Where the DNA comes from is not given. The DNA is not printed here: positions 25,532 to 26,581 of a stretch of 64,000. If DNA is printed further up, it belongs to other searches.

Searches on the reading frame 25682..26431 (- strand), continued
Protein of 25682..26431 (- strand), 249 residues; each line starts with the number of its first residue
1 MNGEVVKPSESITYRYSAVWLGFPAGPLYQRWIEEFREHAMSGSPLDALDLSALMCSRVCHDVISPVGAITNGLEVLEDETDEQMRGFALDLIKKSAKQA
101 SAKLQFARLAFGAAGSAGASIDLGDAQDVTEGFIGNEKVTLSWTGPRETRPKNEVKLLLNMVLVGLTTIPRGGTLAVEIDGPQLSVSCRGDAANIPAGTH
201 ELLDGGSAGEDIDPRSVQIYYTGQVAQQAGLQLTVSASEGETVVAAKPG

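Call 47: search_dna_similar(query=window:25682-26311:-, collection=plasmids, mode=protein, max_rows=30, max_evalue=0.00001)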
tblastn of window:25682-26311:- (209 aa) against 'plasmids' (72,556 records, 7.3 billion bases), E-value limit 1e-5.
Records with a match: 14; places in all: 14; records where one place covers at least 80% of the query: 13.
Best place of each record, by identity: <60% 14.
By first word of the organism name: Azospirillum 8; Sinorhizobium 4; Shinella 1; Sphingomonas 1.
By predicted mobility (MOB-suite, as given by PLSDB): non-mobilizable 12; mobilizable 2.
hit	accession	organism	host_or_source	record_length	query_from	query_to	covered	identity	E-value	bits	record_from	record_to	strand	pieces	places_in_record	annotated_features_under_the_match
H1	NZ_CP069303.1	Shinella sp. PSBB067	monoisolate,Minnesota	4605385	10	207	95%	47.5%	2e-29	121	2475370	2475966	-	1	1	none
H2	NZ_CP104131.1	Sinorhizobium sp. K101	Phaseolus vulgaris,cell ...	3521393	10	204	93%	46.3%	2e-28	119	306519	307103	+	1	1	none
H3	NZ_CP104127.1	Sinorhizobium sp. M103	Phaseolus vulgaris,cell ...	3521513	10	204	93%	46.3%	2e-28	119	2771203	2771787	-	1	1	none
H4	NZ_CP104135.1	Sinorhizobium sp. C101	Phaseolus vulgaris,cell ...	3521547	10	204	93%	46.3%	2e-28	119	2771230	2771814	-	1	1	none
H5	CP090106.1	Sinorhizobium meliloti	Medicago,Cell culture,Plant nodule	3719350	10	204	93%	45.3%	2e-27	115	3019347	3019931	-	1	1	histidine phosphotransferase family protein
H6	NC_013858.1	Azospirillum sp. B510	-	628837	14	204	91%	32.0%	3e-8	60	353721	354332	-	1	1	histidine phosphotransferase family protein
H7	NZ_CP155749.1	Sphingomonas parapaucimobilis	Chinese cabbage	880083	1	144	69%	39.9%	1e-15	82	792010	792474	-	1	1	histidine phosphotransferase family protein | M67 family metallopeptidase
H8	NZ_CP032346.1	Azospirillum brasilense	soil sample,Agricultural field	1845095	5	204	96%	27.5%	5e-10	66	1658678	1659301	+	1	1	record has no annotation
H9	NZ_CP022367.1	Azospirillum sp. TSH58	single cell,paddy soils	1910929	5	204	96%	27.5%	6e-10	65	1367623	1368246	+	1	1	record has no annotation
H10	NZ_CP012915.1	Azospirillum brasilense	Digitaria eriantha,microbe,root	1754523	5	198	93%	28.3%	5e-10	66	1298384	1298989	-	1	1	none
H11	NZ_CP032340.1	Azospirillum brasilense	soil sample,Agricultural field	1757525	5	198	93%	28.3%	5e-10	66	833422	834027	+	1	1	none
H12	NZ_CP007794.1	Azospirillum argentinense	Triticum aestivum L.,Root,wheat ...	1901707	5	204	96%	27.0%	3e-9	63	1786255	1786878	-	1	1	record has no annotation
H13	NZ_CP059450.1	Azospirillum brasilense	Prokaryotes,soil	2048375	5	196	92%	28.1%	9e-10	65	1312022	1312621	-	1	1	none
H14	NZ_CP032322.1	Azospirillum argentinense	soil sample,Agricultural field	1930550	5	193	90%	28.5%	6e-10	65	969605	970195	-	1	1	record has no annotation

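Call 48: get_annotated_region(hit=H5, flank=9000)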
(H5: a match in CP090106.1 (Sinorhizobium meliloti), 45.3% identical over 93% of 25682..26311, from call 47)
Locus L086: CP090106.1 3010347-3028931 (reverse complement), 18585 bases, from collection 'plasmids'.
description: Sinorhizobium meliloti strain Ak57 plasmid pSymB, complete sequence
organism: Sinorhizobium meliloti (NCBI taxid 382)
taxonomy: Bacteria; Pseudomonadota; Alphaproteobacteria; Hyphomicrobiales; Rhizobiaceae; Sinorhizobium; Sinorhizobium meliloti
host: -; source: Medicago,Cell culture,Plant nodule; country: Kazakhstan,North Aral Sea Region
typing (MOB-suite, as given by PLSDB): non-mobilizable
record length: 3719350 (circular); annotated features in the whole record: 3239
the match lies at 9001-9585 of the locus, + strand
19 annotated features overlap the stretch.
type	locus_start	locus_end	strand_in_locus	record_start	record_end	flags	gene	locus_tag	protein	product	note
CDS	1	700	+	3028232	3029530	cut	-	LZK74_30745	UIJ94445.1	adenylosuccinate synthase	-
CDS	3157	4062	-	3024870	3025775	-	rpoH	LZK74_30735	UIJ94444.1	RNA polymerase sigma factor RpoH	-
CDS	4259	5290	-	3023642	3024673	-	-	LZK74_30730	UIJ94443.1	RluA family pseudouridine synthase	-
CDS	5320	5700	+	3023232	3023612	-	-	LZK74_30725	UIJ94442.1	hypothetical protein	-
CDS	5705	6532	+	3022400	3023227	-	-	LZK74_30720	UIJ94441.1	RNA methyltransferase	-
CDS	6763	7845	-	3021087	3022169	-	-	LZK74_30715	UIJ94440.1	hypothetical protein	-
CDS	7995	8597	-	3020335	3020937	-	-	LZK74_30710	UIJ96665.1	DUF1134 domain-containing protein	-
CDS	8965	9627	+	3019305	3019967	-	-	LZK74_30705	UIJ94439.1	histidine phosphotransferase family protein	-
CDS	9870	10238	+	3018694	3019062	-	-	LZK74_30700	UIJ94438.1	response regulator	-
CDS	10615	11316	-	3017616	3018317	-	ctrA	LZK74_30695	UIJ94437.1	cell cycle two-component system response regulator CtrA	-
CDS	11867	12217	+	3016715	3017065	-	-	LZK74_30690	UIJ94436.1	flagellar export protein FliJ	-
CDS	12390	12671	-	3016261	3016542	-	-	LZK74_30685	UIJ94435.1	GNAT family N-acetyltransferase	-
CDS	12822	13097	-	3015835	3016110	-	-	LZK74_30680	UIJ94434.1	DUF1153 domain-containing protein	-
CDS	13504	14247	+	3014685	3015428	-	-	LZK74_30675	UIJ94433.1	LuxR family transcriptional regulator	-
CDS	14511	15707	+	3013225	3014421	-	mnmA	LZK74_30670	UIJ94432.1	tRNA 2-thiouridine(34) synthase MnmA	-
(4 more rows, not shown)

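Call 49: get_annotated_region(hit=H10, flank=9000)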
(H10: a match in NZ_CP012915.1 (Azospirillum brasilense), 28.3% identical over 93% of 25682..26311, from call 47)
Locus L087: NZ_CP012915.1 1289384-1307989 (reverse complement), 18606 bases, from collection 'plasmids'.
description: Azospirillum brasilense strain Sp 7 plasmid ABSP7_p1, complete sequence
organism: Azospirillum brasilense (NCBI taxid 192)
taxonomy: Bacteria; Pseudomonadota; Alphaproteobacteria; Rhodospirillales; Azospirillaceae; Azospirillum; Azospirillum brasilense
host: -; source: Digitaria eriantha,microbe,root; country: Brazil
typing (MOB-suite, as given by PLSDB): non-mobilizable; replicon rep_cluster_622
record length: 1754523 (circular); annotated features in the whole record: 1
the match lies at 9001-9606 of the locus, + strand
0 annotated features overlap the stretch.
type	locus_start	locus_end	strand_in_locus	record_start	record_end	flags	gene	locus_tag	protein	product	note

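Call 50: get_annotated_region(hit=H6, flank=9000)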
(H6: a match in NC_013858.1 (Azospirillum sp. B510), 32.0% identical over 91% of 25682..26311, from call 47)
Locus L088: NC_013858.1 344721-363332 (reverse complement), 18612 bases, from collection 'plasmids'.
description: Azospirillum sp. B510 plasmid pAB510d, complete sequence
organism: Azospirillum sp. B510 (NCBI taxid 137722)
taxonomy: Bacteria; Pseudomonadota; Alphaproteobacteria; Rhodospirillales; Azospirillaceae; Azospirillum; Azospirillum sp. B510
host: -; source: -; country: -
typing (MOB-suite, as given by PLSDB): non-mobilizable
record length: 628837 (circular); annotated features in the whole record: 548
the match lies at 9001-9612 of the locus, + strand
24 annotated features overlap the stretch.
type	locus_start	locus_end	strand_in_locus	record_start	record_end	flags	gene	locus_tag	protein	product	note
CDS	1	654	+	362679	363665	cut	-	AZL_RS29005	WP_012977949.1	BMP family ABC transporter substrate-binding protein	-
CDS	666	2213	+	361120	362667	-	-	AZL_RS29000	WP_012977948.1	ABC transporter ATP-binding protein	-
CDS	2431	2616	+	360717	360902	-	-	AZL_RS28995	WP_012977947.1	hypothetical protein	-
CDS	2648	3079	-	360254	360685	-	-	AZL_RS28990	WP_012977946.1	VOC family protein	-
CDS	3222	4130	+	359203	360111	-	-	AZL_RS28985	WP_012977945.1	LysR substrate-binding domain-containing protein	-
CDS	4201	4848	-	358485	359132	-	pcp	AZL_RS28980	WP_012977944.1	pyroglutamyl-peptidase I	GO:0030163 - protein catabolic process [Evidence IEA]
CDS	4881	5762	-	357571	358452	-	rpoH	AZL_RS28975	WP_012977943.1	RNA polymerase sigma factor RpoH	GO:0006352 - DNA-templated transcription initiation [Evidence IEA]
CDS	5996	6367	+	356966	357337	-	-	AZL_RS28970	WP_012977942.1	NifB/NifX family molybdenum-iron cluster-binding protein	-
CDS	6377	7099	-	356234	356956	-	-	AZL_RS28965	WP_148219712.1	histidine kinase dimerization/phosphoacceptor domain -containing protein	-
CDS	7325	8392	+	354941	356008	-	-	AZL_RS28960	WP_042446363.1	esterase-like activity of phytase family protein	-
CDS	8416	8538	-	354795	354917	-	-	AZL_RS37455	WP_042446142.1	hypothetical protein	-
CDS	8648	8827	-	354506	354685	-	-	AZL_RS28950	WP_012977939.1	DUF3553 domain-containing protein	-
CDS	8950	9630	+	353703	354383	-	-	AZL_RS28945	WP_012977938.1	histidine phosphotransferase family protein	-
CDS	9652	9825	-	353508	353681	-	-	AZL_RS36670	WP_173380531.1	hypothetical protein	-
CDS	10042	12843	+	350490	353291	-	-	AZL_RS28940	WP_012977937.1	chemotaxis protein CheW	GO:0006935 - chemotaxis [Evidence IEA]; GO:0007165 - signal transduction [Evidence IEA]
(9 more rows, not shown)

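Call 66: search_protein_families(library=pfam, proteins=[L007:10732-11142:+, L007:11206-12843:-, L007:12578-14008:-, L007:14084-15490:-, L042:10199-10600:+, L042:10671-11585:-, L042:11695-13944:+, L042:13941-16133:+, L086:9870-10238:+], max_evalue=0.00001)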
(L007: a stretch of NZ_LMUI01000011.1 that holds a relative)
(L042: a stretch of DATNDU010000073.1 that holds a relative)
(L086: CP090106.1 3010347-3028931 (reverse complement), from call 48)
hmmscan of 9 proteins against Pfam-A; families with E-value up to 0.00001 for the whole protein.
L007:10732-11142:+ (136 aa): 1 family
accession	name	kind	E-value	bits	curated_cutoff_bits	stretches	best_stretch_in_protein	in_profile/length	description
PF00072.30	Response_reg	-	2.2e-24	86.2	30.2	1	19-129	1-109/111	Response regulator receiver domain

L007:11206-12843:- (545 aa): 1 family
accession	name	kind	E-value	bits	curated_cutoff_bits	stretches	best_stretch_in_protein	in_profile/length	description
PF05193.26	Peptidase_M16_C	-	8.6e-26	91.3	23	1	297-472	2-179/181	Peptidase M16 inactive domain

L007:12578-14008:- (476 aa): 2 families
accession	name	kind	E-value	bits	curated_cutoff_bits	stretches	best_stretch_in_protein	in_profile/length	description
PF05193.26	Peptidase_M16_C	-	5.8e-28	98.4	23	1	220-403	2-181/181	Peptidase M16 inactive domain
PF00675.25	Peptidase_M16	-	1.6e-26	93.4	22.3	1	67-211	3-146/149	Insulinase (Peptidase family M16)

L007:14084-15490:- (468 aa): 1 family
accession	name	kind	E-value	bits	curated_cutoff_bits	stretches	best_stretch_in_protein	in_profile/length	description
PF00860.26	Xan_ur_permease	-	3e-89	299.9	27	1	18-410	4-383/389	Permease family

L042:10199-10600:+ (133 aa): 1 family
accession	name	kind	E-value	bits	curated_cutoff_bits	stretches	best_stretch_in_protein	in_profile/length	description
PF00072.30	Response_reg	-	7.3e-28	97.4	30.2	1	16-122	1-105/111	Response regulator receiver domain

L042:10671-11585:- (304 aa): 1 family
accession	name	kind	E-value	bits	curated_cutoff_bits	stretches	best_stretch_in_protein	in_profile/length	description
PF13763.11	DUF4167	-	1.3e-32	112.3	25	1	10-82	5-77/78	Domain of unknown function (DUF4167)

L042:11695-13944:+ (749 aa): 0 families

L042:13941-16133:+ (730 aa): 4 families
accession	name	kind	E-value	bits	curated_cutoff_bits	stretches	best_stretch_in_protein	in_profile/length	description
PF14742.11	GDE_N_bis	-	1.9e-58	197.8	22.1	1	36-227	2-191/194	N-terminal domain of (some) glycogen debranching enzymes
PF22422.2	MGH1-like_GH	-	1.4e-22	81.2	27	1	314-617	11-328/356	Mannosylglycerate hydrolase MGH1-like glycoside hydrolase domain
PF06202.20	GDE_C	-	9.7e-11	41.6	21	1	373-656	76-364/367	Amylo-alpha-1,6-glucosidase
PF17389.8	Bac_rhamnosid6H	-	1.1e-07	32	24.5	1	373-515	93-220/339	Bacterial alpha-L-rhamnosidase 6 hairpin glycosidase domain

L086:9870-10238:+ (122 aa): 1 family
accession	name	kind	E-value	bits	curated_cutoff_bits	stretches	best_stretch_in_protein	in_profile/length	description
PF00072.30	Response_reg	-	7.8e-12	45.8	30.2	1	7-113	2-108/111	Response regulator receiver domain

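Call 72: get_annotated_region(hit=H7, flank=8000)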
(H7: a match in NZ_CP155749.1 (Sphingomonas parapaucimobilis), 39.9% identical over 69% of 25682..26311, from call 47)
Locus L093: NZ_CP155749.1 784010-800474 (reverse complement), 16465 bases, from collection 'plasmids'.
description: Sphingomonas parapaucimobilis strain YK209 plasmid unnamed1, complete sequence
organism: Sphingomonas parapaucimobilis (NCBI taxid 28213)
taxonomy: Bacteria; Pseudomonadota; Alphaproteobacteria; Sphingomonadales; Sphingomonadaceae; Sphingomonas; Sphingomonas parapaucimobilis
host: -; source: Chinese cabbage; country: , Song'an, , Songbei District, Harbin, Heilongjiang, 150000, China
typing (MOB-suite, as given by PLSDB): non-mobilizable
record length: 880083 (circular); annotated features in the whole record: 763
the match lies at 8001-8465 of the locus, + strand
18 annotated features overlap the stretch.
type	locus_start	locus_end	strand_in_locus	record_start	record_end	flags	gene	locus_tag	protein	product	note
CDS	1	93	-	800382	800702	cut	-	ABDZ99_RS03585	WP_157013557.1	hypothetical protein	-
CDS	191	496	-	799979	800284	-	-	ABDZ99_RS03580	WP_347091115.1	2Fe-2S iron-sulfur cluster-binding protein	-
CDS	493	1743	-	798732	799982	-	-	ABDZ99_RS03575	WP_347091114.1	cysteine desulfurase family protein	-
CDS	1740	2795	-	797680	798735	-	-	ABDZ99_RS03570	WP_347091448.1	aminotransferase class V-fold PLP-dependent enzyme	-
CDS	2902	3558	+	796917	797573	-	-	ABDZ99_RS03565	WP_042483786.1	alpha/beta hydrolase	-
CDS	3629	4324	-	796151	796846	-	-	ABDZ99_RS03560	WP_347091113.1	aspartate/glutamate racemase family protein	-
CDS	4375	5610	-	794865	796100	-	-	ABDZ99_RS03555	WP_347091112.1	NAD(P)/FAD-dependent oxidoreductase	-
CDS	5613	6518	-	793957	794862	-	rpoH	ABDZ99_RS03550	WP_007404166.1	RNA polymerase sigma factor RpoH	GO:0006352 - DNA-templated transcription initiation [Evidence IEA]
CDS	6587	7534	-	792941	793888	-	-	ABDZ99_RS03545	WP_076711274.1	RluA family pseudouridine synthase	-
CDS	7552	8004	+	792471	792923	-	-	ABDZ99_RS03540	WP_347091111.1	M67 family metallopeptidase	-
CDS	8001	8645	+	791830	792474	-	-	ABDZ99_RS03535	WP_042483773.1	histidine phosphotransferase family protein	-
CDS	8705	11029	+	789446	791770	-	-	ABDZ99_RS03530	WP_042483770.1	chemotaxis protein CheW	GO:0006935 - chemotaxis [Evidence IEA]; GO:0007165 - signal transduction [Evidence IEA]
CDS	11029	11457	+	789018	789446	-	-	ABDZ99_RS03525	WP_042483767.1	chemotaxis protein CheW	-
CDS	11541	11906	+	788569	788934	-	-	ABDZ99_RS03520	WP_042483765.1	response regulator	GO:0000160 - phosphorelay signal transduction system [Evidence IEA]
CDS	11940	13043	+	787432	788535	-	cheB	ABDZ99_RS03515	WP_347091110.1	chemotaxis-specific protein-glutamate methyltransferase CheB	GO:0006935 - chemotaxis [Evidence IEA]; GO:0000160 - phosphorelay signal transduction system [Evidence IEA]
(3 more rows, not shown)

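Call 73: search_protein_families(library=pfam, proteins=[L093:8705-11029:+, L093:8001-8645:+, L093:11541-11906:+, L088:10042-12843:+], max_evalue=0.001)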
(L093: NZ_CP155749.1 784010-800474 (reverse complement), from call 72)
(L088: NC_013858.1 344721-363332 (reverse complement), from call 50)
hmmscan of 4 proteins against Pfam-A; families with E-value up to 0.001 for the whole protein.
L093:8705-11029:+ (774 aa): 4 families
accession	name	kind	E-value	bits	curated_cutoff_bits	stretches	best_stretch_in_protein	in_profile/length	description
PF01584.24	CheW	-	4.3e-18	65.7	23.5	1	397-522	3-136/138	CheW-like domain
PF02518.31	HATPase_c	-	3.3e-17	63.4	26.4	1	251-390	4-110/111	Histidine kinase-, DNA gyrase B-, and HSP90-like ATPase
PF01627.28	Hpt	-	5.6e-17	62.2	24.6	1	3-95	1-82/84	Hpt domain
PF02895.20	H-kinase_dim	-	1.7e-06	28.8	23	1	143-202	2-67/68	Signal transducing histidine kinase, homodimeric domain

L093:8001-8645:+ (214 aa): 1 family
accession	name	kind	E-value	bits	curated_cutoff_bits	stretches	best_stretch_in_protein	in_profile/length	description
PF10090.15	HPTransfase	-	6.2e-29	100.7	22.9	1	81-194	2-114/123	Histidine phosphotransferase C-terminal domain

L093:11541-11906:+ (121 aa): 1 family
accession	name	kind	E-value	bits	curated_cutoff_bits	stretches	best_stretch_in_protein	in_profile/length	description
PF00072.30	Response_reg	-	7e-29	100.7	30.2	1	5-115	2-110/111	Response regulator receiver domain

L088:10042-12843:+ (933 aa): 5 families
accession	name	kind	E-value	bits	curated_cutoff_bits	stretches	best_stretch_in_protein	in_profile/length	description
PF01584.24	CheW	-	1.2e-34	119.4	23.5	2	505-638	2-135/138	CheW-like domain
PF00072.30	Response_reg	-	1.4e-19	70.7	30.2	1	811-919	1-107/111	Response regulator receiver domain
PF02518.31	HATPase_c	-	1.8e-17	64.2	26.4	1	360-499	4-110/111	Histidine kinase-, DNA gyrase B-, and HSP90-like ATPase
PF01627.28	Hpt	-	2.9e-17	63.1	24.6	1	3-95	1-82/84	Hpt domain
PF02895.20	H-kinase_dim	-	8.1e-16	58.7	23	1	253-312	2-68/68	Signal transducing histidine kinase, homodimeric domain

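Call 79: find_related_loci(query=L093:8001-8642:+, collection=metagenome_contigs, flank=6000)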
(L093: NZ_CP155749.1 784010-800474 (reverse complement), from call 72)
Query L093:8001-8642:+ (214 aa) in metagenome_contigs; peptide patterns used: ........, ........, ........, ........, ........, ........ (x = any residue, [..] = any of these).
312 stretches matched a pattern; 77 encode a relative of the query (tblastn E <= 1e-3); 77 distinct loci.
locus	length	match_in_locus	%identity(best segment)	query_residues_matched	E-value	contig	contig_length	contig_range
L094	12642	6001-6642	100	1-214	1e-137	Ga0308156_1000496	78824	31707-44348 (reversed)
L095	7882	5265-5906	100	1-214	1e-137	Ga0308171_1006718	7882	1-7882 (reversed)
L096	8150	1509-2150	96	1-214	2e-133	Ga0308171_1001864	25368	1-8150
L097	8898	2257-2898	96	1-214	5e-133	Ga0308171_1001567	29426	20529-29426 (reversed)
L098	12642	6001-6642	95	1-214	1e-132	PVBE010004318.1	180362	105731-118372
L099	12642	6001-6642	94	1-214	2e-130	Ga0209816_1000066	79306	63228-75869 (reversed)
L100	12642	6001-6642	94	1-214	3e-130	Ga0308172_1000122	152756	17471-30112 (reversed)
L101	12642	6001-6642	94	1-214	3e-130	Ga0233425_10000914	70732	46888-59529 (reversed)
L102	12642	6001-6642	94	1-214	7e-130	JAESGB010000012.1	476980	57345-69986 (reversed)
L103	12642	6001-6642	93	1-214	1e-129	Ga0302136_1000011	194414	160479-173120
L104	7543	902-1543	94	1-214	1e-129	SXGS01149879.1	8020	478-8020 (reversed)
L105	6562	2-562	99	28-214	1e-116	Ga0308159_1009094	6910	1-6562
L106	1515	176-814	74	1-213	3e-109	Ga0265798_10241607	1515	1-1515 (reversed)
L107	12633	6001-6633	72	1-211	1e-98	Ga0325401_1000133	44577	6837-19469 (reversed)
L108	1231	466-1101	71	1-212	2e-105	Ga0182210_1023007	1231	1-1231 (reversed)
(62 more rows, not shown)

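Call 87: search_protein_families(library=ncbifam, proteins=[window:25682-26311:-], max_evalue=1e-20)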
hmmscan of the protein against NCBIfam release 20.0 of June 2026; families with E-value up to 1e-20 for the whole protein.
window:25682-26311:- (209 aa): 2 families
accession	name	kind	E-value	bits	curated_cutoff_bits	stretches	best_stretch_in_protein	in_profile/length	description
NF046018.1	HisPtaseChptBrucRhz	equivalog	4.5e-81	271.2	240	1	6-206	6-210/211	histidine phosphotransferase ChpT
NF046025.1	HisPtaseChptCaul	equivalog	6.2e-53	179.3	225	1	10-206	3-202/204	histidine phosphotransferase ChpT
